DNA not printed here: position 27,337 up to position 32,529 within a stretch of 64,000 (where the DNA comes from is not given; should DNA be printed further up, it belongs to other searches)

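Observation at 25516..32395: Candidate novel nucleotide/cofactor system: giant HD-HEAT-NTase-PRTase protein, LDH-fold protein and Fe-S flavoprotein in one operon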

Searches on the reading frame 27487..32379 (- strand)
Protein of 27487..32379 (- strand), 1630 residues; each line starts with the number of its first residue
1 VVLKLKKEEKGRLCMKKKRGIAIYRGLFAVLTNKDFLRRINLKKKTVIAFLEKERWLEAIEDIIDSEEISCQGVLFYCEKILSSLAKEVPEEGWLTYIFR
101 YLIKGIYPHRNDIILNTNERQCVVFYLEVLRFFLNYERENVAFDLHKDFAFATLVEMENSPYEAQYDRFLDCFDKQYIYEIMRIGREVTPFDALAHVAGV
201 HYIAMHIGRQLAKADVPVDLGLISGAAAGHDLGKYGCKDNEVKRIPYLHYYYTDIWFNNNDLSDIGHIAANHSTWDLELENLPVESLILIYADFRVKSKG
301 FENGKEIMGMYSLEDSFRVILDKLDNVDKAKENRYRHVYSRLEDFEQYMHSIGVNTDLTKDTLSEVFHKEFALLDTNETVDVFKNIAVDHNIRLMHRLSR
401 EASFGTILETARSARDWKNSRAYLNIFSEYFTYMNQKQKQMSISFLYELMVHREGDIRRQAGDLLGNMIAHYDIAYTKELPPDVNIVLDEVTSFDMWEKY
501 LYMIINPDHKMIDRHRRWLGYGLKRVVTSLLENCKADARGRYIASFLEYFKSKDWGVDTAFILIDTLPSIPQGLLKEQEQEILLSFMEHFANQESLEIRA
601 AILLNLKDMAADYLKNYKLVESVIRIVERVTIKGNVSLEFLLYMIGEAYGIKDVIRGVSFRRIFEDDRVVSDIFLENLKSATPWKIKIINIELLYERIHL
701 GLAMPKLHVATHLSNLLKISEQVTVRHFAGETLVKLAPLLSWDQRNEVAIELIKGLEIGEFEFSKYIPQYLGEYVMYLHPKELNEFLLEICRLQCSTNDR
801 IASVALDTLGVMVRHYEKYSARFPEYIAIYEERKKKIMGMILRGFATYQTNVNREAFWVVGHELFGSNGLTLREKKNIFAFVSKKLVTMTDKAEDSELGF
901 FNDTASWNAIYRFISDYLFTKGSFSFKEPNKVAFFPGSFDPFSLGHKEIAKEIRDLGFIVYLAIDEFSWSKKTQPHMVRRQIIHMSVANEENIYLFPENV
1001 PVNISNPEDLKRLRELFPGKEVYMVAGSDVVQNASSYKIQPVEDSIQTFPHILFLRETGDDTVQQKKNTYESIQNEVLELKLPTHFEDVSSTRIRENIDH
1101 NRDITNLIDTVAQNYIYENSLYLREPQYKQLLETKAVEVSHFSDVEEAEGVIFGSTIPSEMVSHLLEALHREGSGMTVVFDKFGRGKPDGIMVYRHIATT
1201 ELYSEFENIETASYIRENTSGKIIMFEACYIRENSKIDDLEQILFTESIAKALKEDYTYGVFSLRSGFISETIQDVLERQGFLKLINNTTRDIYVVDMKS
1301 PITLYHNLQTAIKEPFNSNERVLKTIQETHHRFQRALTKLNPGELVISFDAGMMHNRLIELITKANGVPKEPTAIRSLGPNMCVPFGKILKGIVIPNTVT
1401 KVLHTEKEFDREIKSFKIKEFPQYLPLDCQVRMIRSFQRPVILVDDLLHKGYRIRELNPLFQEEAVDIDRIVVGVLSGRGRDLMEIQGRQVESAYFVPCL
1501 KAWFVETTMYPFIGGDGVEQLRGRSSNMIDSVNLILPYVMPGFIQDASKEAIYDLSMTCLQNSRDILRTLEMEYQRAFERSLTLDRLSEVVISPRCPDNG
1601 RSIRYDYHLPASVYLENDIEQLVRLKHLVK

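Call 5: search_protein_families(library=pfam, proteins=[window:27487-32379:-], max_evalue=0.1)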
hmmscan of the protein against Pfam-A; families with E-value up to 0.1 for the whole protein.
window:27487-32379:- (1630 aa): 4 families
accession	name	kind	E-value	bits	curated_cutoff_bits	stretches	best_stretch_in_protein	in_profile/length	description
PF01467.32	CTP_transf_like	-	1.1e-07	32.6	21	1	934-1096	1-132/133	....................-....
PF01966.28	HD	-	0.02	15.6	22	1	195-293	3-111/116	HD domain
PF08557.15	Lipid_DES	-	0.032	14.1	23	1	965-983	3-21/37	Sphingolipid Delta4-desaturase (DES)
PF09921.14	DUF2153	-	0.035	14.4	23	0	322-420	27-121/123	Uncharacterized protein conserved in archaea (DUF2153)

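Call 6: search_protein_families(library=ncbifam, proteins=[window:27487-32379:-], max_evalue=0.1)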
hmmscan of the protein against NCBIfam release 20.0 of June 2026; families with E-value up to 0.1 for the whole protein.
window:27487-32379:- (1630 aa): 10 families
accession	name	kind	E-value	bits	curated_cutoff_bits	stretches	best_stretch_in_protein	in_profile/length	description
TIGR00482.1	TIGR00482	equivalog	6e-12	46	112.45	1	935-1122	2-194/194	nicotinate (nicotinamide) nucleotide adenylyltransferase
NF000840.1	PRK00071.1-3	equivalog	1.9e-11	43.8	150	1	928-1123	4-199/201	nicotinate-nucleotide adenylyltransferase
NF005519.0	PRK07152.1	equivalog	1.2e-10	40.9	315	1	931-1134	2-196/361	nicotinate-nucleotide adenylyltransferase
NF000842.0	PRK00071.2-1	equivalog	2.3e-08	33.9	167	1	930-1119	2-186/191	nicotinate-nucleotide adenylyltransferase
NF000841.0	PRK00071.1-4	equivalog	3.5e-08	33.5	197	1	929-1122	6-192/194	nicotinate-nucleotide adenylyltransferase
NF006479.0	PRK08887.1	equivalog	2.3e-06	27.5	164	1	931-991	3-63/174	nicotinate-nicotinamide nucleotide adenylyltransferase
TIGR00125.1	cyt_tran_rel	domain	4.9e-06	26.6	27.7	1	932-985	1-55/65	adenylyltransferase/cytidyltransferase family protein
TIGR01510.1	coaD_prev_kdtB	equivalog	7.7e-05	22.8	103.3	1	933-995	2-64/155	pantetheine-phosphate adenylyltransferase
NF000839.0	PRK00071.1-1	equivalog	0.00029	20.8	187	1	932-1123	8-216/219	nicotinate-nucleotide adenylyltransferase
NF045665.1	NTPtran_DVU1551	equivalog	0.0043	16.1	315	1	174-293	200-308/359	DVU_1551 family NTP transferase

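Call 9: find_homologous_proteins(query=window:27487-32379:-, max_evalue=0.00001)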
Query window:27487-32379:- (1630 aa): 7544 proteins with E <= 0.00001 among 8000 candidates; the best 120 are listed.
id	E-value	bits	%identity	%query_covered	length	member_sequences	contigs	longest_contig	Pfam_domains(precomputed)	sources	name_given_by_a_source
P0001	0.0e+0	3571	97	99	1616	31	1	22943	PF01467.33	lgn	-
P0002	0.0e+0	3239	87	99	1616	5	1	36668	PF01467.33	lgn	-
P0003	0.0e+0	3232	87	99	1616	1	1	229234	PF01467.33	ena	-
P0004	0.0e+0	3213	86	99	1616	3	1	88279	PF01467.33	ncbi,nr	ncbi:MAG: hypothetical protein EOM28_04790 [Clostridia bacterium]|nr:hypothetical protein [Clostridi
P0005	0.0e+0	3203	86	99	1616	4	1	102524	PF01467.33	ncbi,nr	ncbi:MAG: hypothetical protein PHU31_00590 [Anaerotignum sp.]|nr:hypothetical protein [Anaerotignum 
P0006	0.0e+0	3181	86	99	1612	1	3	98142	PF01467.33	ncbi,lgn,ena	-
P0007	0.0e+0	3155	85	99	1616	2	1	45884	PF01467.33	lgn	-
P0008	0.0e+0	3145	85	99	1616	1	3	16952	PF01467.33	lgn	-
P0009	0.0e+0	3135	84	99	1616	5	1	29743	PF01467.33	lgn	-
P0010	0.0e+0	3105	84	99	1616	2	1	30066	PF01467.33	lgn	-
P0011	0.0e+0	2708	77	93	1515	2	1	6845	PF01467.33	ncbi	ncbi:MAG: nicotinate-nicotinamide nucleotide adenylyltransferase, partial [Anaerotignum sp.]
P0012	0.0e+0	2546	69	99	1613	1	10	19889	PF01467.33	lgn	-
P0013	0.0e+0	2526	68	99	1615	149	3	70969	PF01467.33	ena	-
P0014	0.0e+0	2515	67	99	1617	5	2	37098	PF01467.33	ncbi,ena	-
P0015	0.0e+0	2502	67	99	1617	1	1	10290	PF01467.33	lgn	-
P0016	0.0e+0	2462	65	99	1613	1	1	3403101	PF01467.33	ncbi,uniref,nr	ncbi:hypothetical protein [Chakrabartyella piscis]|uniref:nicotinate-nicotinamide nucleotide adenyly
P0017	0.0e+0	2458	66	99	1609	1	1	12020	PF01467.33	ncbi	-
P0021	0.0e+0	2421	65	99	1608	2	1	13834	PF01467.33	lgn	-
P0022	0.0e+0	2419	65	99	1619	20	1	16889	PF01467.33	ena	-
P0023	0.0e+0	2413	65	99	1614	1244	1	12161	PF01467.33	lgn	-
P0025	0.0e+0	2400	65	99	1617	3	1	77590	PF01467.33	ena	-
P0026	0.0e+0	2288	62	99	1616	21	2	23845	PF01467.33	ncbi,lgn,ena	-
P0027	0.0e+0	2281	63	99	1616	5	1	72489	PF01467.33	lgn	-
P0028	0.0e+0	2276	61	99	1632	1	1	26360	PF01467.33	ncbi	ncbi:MAG: hypothetical protein R3Y53_05260 [Bacillota bacterium]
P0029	0.0e+0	2275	63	99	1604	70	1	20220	PF01467.33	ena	-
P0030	0.0e+0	2261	61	99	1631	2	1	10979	PF01467.33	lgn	-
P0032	0.0e+0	2191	59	99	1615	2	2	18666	PF01467.33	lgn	-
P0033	0.0e+0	2188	59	99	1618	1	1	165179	PF01467.33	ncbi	-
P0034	0.0e+0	2135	58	98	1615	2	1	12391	PF01467.33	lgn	-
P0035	0.0e+0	2058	56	99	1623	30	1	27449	PF01467.33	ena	-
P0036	0.0e+0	2057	56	99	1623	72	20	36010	PF01467.33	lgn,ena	-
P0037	0.0e+0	2045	56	99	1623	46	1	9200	PF01467.33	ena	-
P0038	0.0e+0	2041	56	99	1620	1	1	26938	PF01467.33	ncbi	-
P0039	0.0e+0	2038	56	99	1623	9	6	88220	PF01467.33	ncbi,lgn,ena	-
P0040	0.0e+0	2013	55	99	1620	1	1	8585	PF01467.33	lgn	-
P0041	0.0e+0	2012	55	99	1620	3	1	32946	PF01467.33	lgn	-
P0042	0.0e+0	2002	56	99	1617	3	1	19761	PF01467.33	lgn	-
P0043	0.0e+0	1985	55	99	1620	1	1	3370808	PF01467.33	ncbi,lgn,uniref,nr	ncbi:hypothetical protein [Sinanaerobacter sp. ZZT-01]|uniref:nicotinate-nicotinamide nucleotide ade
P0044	0.0e+0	1982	55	99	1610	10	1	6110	PF01467.33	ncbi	ncbi:MAG: nicotinate-nicotinamide nucleotide adenylyltransferase [Blautia sp.]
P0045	0.0e+0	1980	56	97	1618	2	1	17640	PF01467.33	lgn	-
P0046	0.0e+0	1971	55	99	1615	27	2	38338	PF01467.33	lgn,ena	-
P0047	0.0e+0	1966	55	98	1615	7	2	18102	PF01467.33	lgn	-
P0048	0.0e+0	1955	55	99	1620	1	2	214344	PF01467.33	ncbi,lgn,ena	-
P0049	0.0e+0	1955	55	99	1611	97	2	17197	PF01467.33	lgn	-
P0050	0.0e+0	1947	54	99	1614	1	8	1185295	PF01467.33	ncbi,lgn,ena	-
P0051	0.0e+0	1898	53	99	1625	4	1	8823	PF01467.33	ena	-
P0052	0.0e+0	1896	52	78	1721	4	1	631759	PF01467.33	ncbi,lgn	-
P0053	0.0e+0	1893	53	99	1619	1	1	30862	PF01467.33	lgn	-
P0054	0.0e+0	1885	53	99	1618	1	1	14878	PF01467.33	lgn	-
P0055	0.0e+0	1884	52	99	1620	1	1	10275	PF01467.33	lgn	-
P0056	0.0e+0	1865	52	99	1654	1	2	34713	PF01467.33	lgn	-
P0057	0.0e+0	1860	52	99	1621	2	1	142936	PF01467.33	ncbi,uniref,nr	ncbi:nicotinate-nicotinamide nucleotide adenylyltransferase [Anaerovorax odorimutans]|uniref:nicotin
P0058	0.0e+0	1849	53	98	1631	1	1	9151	PF01467.33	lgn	-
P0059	0.0e+0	1845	51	99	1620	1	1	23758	PF01467.33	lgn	-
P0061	0.0e+0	1822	51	99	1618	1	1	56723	PF01467.33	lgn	-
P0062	0.0e+0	1818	51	99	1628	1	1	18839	PF01467.33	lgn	-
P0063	0.0e+0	1803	50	99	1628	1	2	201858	PF01467.33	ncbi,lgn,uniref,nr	ncbi:hypothetical protein [Sinanaerobacter chloroacetimidivorans]|uniref:nicotinate-nucleotide adeny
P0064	0.0e+0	1793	51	97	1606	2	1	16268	PF01467.33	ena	-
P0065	0.0e+0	1792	50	99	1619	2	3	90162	PF01467.33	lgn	-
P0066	0.0e+0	1783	51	99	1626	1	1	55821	PF01467.33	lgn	-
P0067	0.0e+0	1781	50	99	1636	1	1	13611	PF01467.33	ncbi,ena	-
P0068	0.0e+0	1781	50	98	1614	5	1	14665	PF01467.33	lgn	-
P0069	0.0e+0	1781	51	99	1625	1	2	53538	PF01467.33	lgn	-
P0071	0.0e+0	1764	49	99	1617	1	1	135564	PF01467.33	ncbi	-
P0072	0.0e+0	1748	49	99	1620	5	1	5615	PF01467.33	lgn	-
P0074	0.0e+0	1741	50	99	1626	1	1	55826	PF01467.33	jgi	-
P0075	0.0e+0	1740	49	99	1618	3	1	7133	PF01467.33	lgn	-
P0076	0.0e+0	1739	49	99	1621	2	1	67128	PF01467.33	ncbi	-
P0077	0.0e+0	1737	49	99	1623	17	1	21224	PF01467.33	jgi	-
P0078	0.0e+0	1737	49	99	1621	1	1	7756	PF01467.33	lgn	-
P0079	0.0e+0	1734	50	99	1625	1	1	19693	PF01467.33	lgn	-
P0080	0.0e+0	1734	49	99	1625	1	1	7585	PF01467.33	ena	-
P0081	0.0e+0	1734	49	99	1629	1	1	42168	PF01467.33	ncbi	-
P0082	0.0e+0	1734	50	98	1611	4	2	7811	PF01467.33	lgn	-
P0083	0.0e+0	1732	49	99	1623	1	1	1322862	PF01467.33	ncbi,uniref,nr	ncbi:nicotinate-nicotinamide nucleotide adenylyltransferase [Clostridium aminobutyricum]|uniref:nico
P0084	0.0e+0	1731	48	99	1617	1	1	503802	PF01467.33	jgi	-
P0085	0.0e+0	1727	50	99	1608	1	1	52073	PF01467.33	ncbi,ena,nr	ncbi:MAG: hypothetical protein IJ486_10800 [Firmicutes bacterium]|nr:hypothetical protein [Bacillota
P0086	0.0e+0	1726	48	99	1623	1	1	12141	PF01467.33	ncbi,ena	-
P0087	0.0e+0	1725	50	98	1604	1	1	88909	PF01467.33,PF23227.2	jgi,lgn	jgi:nicotinic acid mononucleotide adenylyltransferase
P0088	0.0e+0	1723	49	99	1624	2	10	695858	PF01467.33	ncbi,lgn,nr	ncbi:MAG: hypothetical protein HFE75_02925 [Firmicutes bacterium]|nr:hypothetical protein [Bacillota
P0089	0.0e+0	1722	48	98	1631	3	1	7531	PF01467.33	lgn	-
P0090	0.0e+0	1722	49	99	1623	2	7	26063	PF01467.33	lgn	-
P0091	0.0e+0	1721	48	98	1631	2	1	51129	PF01467.33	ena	-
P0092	0.0e+0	1720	49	99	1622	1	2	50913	PF01467.33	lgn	-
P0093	0.0e+0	1719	48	99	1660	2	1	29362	PF01467.33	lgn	-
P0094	0.0e+0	1718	49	99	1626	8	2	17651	PF01467.33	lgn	-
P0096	0.0e+0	1717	48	99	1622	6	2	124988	PF01467.33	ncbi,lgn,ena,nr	nr:hypothetical protein [uncultured Aminipila sp.]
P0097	0.0e+0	1716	48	99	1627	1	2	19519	PF01467.33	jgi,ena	-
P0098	0.0e+0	1716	49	99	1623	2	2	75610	PF01467.33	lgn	-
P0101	0.0e+0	1713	48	99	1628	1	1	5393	PF01467.33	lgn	-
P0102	0.0e+0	1712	49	98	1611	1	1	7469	PF01467.33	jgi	-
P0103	0.0e+0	1709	49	99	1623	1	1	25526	PF01467.33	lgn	-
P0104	0.0e+0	1709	49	99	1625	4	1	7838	PF01467.33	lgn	-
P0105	0.0e+0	1708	48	99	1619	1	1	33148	PF01467.33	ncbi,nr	ncbi:MAG: hypothetical protein PHE79_07665 [Eubacteriales bacterium]|nr:hypothetical protein [Eubact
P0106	0.0e+0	1707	49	99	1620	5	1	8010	PF01467.33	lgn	-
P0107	0.0e+0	1707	49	99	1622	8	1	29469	PF01467.33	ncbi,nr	ncbi:MAG: hypothetical protein MR704_13680 [Clostridia bacterium]|nr:hypothetical protein [Clostridi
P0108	0.0e+0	1706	48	99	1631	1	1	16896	PF01467.33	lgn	-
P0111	0.0e+0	1704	48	99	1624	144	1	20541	PF01467.33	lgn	-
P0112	0.0e+0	1703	48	99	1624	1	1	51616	PF01467.33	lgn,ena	-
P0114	0.0e+0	1702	49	99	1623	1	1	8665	PF01467.33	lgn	-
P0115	0.0e+0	1702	48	98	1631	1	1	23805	PF01467.33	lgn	-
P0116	0.0e+0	1699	48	99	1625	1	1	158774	PF01467.33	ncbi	-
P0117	0.0e+0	1698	49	98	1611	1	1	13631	PF01467.33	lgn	-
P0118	0.0e+0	1698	48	99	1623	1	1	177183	PF01467.33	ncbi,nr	ncbi:hypothetical protein LI177_04860 [bacterium 210820-DFI.6.37]|nr:hypothetical protein [bacterium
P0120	0.0e+0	1696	48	99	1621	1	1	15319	PF01467.33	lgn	-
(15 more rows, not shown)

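Call 11: search_solved_structures(query=A1, max_evalue=1)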
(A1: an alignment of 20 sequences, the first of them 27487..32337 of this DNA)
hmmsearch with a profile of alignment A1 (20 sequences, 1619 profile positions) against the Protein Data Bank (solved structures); distinct sequences matched with E-value up to 1: 24.
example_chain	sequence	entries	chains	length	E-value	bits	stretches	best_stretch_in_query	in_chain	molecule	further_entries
2h29_A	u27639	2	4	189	0.0007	20.3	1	995-1108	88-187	Probable nicotinate-nucleotide adenylyltransferase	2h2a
8aih_A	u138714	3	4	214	0.0035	18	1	899-1108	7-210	Probable nicotinate-nucleotide adenylyltransferase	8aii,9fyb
3h05_A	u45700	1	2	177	0.0054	17.4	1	916-1026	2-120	uncharacterized protein VPA0413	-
1kqn_A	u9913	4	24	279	0.009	16.6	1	1072-1113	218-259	NICOTINAMIDE MONONUCLEOTIDE ADENYLYL TRANSFERASE | Nicotinamide/nicotinic acid mononucleotide adenylyltransferase 1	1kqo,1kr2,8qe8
1kku_A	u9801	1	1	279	0.0095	16.6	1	1072-1113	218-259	NICOTINAMIDE MONONUCLEOTIDE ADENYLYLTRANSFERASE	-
1gzu_A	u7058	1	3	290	0.0096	16.5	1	1072-1113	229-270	NICOTINAMIDE MONONUCLEOTIDE ADENYLYL TRANSFERASE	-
3otw_A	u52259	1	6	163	0.037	14.6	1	914-942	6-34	Phosphopantetheine adenylyltransferase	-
5jbn_A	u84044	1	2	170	0.052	14.1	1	916-951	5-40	Phosphopantetheine adenylyltransferase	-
1b6t_A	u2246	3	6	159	0.072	13.6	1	916-951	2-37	PROTEIN (PHOSPHOPANTETHEINE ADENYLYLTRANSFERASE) | PHOSPHOPANTETHEINE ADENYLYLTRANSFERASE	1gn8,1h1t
6cck_A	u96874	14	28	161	0.074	13.6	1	916-951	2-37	Phosphopantetheine adenylyltransferase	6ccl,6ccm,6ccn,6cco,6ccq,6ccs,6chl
6b7a_A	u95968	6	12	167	0.078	13.5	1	916-951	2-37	Phosphopantetheine adenylyltransferase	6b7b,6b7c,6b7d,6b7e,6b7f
8xrw_I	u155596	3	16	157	0.085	13.4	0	916-942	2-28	Phosphopantetheine adenylyltransferase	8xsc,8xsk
3nv7_A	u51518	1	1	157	0.091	13.3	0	916-942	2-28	Phosphopantetheine adenylyltransferase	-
1qjc_A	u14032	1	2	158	0.097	13.2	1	917-951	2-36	PHOSPHOPANTETHEINE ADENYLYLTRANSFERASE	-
1nup_A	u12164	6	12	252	0.15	12.6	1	1007-1115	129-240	FKSG76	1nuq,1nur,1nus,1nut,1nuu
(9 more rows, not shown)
